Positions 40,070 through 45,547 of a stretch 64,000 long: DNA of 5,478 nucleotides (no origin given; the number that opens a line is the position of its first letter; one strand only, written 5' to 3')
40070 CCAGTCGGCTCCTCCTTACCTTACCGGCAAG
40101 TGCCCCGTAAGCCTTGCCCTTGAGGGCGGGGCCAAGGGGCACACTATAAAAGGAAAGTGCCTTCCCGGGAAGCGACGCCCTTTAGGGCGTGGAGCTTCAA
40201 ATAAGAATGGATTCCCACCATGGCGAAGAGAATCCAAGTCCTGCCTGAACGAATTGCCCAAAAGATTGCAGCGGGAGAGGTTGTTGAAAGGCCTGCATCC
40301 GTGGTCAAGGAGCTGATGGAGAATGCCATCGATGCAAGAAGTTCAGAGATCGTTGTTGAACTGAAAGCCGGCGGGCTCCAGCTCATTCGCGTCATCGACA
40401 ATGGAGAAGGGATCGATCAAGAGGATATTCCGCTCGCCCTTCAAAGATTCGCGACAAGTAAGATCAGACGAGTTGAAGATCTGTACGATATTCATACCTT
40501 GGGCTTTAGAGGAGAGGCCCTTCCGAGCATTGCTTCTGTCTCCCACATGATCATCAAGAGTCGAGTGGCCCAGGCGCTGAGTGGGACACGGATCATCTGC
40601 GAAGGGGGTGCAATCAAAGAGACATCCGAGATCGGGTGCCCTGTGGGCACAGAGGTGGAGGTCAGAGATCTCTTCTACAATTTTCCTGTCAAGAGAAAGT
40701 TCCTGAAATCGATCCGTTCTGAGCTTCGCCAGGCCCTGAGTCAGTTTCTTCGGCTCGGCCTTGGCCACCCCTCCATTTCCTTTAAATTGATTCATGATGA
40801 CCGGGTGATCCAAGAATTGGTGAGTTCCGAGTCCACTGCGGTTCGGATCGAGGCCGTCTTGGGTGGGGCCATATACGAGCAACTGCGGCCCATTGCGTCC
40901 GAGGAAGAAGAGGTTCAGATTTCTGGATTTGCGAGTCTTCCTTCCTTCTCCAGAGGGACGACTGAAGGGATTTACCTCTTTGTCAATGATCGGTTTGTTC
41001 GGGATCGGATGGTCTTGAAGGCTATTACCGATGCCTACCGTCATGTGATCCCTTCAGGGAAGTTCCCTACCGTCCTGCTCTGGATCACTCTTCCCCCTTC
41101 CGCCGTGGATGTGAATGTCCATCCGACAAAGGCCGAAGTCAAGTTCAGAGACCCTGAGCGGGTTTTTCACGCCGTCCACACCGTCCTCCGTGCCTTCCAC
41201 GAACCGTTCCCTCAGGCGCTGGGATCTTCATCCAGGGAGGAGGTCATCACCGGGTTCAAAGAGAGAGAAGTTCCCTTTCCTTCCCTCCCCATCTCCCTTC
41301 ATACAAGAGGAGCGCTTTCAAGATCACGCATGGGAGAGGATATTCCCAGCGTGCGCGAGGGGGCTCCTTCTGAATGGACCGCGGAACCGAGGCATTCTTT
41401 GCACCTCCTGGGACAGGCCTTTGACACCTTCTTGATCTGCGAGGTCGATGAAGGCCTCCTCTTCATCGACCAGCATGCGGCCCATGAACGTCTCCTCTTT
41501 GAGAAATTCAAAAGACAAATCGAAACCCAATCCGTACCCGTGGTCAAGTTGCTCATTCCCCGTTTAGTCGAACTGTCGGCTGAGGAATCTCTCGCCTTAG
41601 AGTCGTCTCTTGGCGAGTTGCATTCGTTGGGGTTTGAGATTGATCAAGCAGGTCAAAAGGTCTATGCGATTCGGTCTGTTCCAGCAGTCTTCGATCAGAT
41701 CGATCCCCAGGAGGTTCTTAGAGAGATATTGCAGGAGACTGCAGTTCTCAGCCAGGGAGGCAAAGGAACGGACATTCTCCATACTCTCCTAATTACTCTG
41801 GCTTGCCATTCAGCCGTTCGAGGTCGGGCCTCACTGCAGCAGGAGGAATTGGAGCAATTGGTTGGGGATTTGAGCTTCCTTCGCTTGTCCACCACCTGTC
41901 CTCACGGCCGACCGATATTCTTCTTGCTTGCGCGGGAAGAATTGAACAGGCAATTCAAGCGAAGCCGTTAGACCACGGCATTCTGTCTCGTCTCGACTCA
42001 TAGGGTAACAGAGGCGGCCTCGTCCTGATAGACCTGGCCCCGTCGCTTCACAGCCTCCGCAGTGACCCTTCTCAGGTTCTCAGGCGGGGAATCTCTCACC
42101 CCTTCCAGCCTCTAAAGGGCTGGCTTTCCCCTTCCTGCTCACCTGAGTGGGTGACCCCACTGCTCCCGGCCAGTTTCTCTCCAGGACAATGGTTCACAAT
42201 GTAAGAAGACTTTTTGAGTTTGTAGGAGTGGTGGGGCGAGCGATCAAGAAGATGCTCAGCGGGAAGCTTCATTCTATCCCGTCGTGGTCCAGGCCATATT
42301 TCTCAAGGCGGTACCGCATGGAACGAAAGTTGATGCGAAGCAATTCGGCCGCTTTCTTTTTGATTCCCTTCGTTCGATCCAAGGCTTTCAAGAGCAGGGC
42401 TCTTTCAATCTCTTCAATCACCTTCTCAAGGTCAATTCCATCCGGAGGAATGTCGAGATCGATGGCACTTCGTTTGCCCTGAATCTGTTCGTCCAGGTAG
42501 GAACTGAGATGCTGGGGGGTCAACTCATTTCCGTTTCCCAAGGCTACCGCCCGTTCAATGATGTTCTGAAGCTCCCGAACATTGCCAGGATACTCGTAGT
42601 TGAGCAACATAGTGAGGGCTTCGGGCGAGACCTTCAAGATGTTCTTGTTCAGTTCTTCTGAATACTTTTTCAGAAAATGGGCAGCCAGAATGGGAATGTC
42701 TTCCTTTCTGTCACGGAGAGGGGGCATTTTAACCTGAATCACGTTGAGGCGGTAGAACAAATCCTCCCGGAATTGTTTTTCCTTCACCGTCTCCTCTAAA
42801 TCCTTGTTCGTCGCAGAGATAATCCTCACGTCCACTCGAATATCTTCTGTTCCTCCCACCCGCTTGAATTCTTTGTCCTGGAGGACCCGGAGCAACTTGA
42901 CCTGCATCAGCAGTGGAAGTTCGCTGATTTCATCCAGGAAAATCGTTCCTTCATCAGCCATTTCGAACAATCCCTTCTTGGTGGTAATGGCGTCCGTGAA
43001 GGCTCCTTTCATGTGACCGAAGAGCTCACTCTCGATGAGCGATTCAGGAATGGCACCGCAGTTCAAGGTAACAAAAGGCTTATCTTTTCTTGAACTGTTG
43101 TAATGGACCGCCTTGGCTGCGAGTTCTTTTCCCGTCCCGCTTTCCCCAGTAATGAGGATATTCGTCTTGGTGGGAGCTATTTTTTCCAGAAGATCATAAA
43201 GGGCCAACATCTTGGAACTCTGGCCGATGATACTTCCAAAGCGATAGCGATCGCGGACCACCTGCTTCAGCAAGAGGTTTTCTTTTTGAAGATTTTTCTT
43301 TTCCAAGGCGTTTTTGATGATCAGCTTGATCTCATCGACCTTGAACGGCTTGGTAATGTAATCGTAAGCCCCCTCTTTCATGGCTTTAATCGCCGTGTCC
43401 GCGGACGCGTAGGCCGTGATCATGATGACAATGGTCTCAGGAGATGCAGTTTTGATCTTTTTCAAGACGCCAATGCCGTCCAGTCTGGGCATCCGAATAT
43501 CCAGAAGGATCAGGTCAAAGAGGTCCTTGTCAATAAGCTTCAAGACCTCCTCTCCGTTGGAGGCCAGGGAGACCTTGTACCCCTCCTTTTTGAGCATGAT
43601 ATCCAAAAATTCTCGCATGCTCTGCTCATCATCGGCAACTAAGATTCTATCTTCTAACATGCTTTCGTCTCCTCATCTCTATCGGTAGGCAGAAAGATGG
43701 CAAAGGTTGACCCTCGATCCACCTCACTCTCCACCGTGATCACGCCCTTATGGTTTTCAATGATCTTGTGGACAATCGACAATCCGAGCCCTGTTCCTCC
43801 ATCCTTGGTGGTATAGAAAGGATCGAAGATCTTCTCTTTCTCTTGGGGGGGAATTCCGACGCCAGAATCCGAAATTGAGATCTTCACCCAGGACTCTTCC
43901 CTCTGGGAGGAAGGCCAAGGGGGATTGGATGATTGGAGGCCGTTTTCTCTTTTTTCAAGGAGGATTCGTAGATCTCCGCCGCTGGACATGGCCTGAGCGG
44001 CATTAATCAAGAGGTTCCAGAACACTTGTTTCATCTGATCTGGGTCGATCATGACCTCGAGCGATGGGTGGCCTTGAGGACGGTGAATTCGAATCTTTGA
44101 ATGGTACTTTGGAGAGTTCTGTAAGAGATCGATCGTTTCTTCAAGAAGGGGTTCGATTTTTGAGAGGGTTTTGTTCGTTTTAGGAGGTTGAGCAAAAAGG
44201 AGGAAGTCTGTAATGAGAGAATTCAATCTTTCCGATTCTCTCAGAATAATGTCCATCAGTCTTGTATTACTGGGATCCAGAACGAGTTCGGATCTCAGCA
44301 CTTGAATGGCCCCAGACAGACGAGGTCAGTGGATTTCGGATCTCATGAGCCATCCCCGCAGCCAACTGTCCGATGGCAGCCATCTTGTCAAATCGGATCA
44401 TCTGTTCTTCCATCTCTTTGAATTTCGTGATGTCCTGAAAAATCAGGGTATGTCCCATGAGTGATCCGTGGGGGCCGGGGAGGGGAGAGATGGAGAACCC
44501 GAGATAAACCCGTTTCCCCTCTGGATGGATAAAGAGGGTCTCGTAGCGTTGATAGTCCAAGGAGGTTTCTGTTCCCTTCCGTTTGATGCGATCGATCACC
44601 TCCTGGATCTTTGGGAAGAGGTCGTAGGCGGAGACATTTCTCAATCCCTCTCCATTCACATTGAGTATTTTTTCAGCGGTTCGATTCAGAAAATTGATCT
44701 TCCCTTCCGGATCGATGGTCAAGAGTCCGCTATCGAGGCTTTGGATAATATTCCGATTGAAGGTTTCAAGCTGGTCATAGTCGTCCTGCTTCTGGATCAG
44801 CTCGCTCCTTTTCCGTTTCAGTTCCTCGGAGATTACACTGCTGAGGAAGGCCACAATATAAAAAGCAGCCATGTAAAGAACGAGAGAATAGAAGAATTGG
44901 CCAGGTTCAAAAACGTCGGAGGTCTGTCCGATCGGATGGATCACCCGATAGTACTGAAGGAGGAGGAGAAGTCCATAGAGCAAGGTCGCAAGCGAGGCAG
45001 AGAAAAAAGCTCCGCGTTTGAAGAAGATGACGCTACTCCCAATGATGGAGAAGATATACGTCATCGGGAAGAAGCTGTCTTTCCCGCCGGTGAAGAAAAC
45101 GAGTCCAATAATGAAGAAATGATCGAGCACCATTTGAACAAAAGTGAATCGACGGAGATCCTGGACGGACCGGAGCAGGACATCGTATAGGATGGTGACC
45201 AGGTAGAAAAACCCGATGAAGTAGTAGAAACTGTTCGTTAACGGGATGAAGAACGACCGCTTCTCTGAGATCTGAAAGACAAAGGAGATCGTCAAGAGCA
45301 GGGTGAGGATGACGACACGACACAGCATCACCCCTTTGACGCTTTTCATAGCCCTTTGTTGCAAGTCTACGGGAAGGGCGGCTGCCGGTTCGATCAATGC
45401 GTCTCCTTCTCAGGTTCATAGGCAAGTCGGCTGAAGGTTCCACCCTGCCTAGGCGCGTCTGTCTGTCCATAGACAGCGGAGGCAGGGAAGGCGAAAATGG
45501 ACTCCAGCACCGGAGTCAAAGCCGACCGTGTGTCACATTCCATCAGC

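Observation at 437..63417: Unrecognised two-hairpin intergenic repeat family at very high density (18 copies in 64 kb)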

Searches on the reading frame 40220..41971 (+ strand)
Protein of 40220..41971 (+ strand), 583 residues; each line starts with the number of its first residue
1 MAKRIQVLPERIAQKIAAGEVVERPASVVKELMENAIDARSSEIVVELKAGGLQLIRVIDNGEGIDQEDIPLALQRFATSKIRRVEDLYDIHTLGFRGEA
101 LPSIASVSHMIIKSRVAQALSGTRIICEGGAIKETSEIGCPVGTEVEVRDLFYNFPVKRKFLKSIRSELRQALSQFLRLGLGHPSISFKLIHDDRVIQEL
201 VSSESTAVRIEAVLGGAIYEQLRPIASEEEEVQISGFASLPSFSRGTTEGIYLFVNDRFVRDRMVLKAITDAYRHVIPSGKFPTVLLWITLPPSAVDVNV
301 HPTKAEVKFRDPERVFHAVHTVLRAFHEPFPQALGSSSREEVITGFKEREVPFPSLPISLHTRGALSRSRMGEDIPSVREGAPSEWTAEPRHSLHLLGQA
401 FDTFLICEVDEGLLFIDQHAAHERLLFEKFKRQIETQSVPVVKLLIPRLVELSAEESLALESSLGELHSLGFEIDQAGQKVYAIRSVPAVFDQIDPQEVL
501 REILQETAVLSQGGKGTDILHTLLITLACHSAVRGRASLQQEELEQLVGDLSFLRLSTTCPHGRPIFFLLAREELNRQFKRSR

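Call 38: search_protein_families(library=pfam, proteins=[window:40220-41971:+], max_evalue=0.001)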
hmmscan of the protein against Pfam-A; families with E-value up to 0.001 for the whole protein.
window:40220-41971:+ (583 aa): 4 families
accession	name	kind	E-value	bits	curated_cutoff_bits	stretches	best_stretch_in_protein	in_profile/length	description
PF08676.16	MutL_C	-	1.7e-35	122.2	25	1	397-536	1-139/142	MutL C terminal dimerisation domain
PF01119.25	DNA_mis_repair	-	6.3e-35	119.8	26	1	210-324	1-115/119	DNA mismatch repair protein, C-terminal domain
PF02518.31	HATPase_c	-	2.1e-09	38.2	26.4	1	23-81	4-64/111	Histidine kinase-, DNA gyrase B-, and HSP90-like ATPase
PF13589.12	HATPase_c_3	-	7.8e-09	36.1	25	1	26-121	4-99/137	Histidine kinase-, DNA gyrase B-, and HSP90-like ATPase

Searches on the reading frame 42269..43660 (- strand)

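Call 38: search_protein_families(library=pfam, proteins=[window:42269-43660:-], max_evalue=0.001)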
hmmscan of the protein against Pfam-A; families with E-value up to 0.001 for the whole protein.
window:42269-43660:- (463 aa): 9 families
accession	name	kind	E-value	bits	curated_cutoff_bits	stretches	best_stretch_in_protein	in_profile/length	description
PF00158.32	Sigma54_activat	-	1.4e-73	246.5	20.2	1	144-310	1-167/168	Sigma-54 interaction domain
PF00072.30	Response_reg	-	6.1e-33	113.8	30.2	1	6-115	1-110/111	Response regulator receiver domain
PF25601.1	AAA_lid_14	-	1.2e-28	99.2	27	1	316-396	1-81/87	AAA+ ATPase lid domain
PF14532.12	Sigma54_activ_2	-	2.7e-24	86.4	25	1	145-315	1-138/138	Sigma-54 interaction domain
PF02954.25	HTH_8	-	7.9e-12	45.2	22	1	415-455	2-42/42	Bacterial regulatory protein, Fis family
PF07728.20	AAA_5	-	5.7e-07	30.1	22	1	167-286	1-123/139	AAA domain (dynein-related subfamily)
PF00004.35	AAA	-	0.00015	22.7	21.2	1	168-286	1-110/131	ATPase family associated with various cellular activities (AAA)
PF23198.2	PDE8A_N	-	0.00039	20.8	29.6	0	13-83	20-91/147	PDE8A-like, N-terminal domain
PF07724.20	AAA_2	-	0.00079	19.9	27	0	165-296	3-135/166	AAA domain (Cdc48 subfamily)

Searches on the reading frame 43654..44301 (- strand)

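Call 38: search_protein_families(library=pfam, proteins=[window:43654-44301:-], max_evalue=0.001)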
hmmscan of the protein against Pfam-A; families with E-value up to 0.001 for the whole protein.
window:43654-44301:- (215 aa): 2 families
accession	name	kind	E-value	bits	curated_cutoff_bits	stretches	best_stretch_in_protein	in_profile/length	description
PF02518.31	HATPase_c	-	2.8e-27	95.8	26.4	1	86-207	2-110/111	Histidine kinase-, DNA gyrase B-, and HSP90-like ATPase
PF00512.31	HisKA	-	0.00047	20.6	26.9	0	2-38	27-62/66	His Kinase A (phospho-acceptor) domain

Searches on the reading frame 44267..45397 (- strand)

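Call 39: search_protein_families(library=pfam, proteins=[window:44267-45397:-], max_evalue=0.001)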
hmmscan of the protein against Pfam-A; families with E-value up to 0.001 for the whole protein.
window:44267-45397:- (376 aa): 5 families
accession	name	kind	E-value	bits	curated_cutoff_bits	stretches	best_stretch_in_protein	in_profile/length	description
PF25323.1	6TM_PilS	-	6.4e-21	75.3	27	1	18-197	10-186/189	PilS-like transmembrane domain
PF13426.13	PAS_9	-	5.6e-10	39.9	27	1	224-325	3-103/103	PAS domain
PF08448.16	PAS_4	-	3.2e-09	37.4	23.1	1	220-327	3-109/110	PAS fold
PF00989.32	PAS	-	2.9e-08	34.1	22.6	1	214-323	3-113/113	PAS fold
PF00512.31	HisKA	-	0.0002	21.8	26.9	1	343-359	3-19/66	His Kinase A (phospho-acceptor) domain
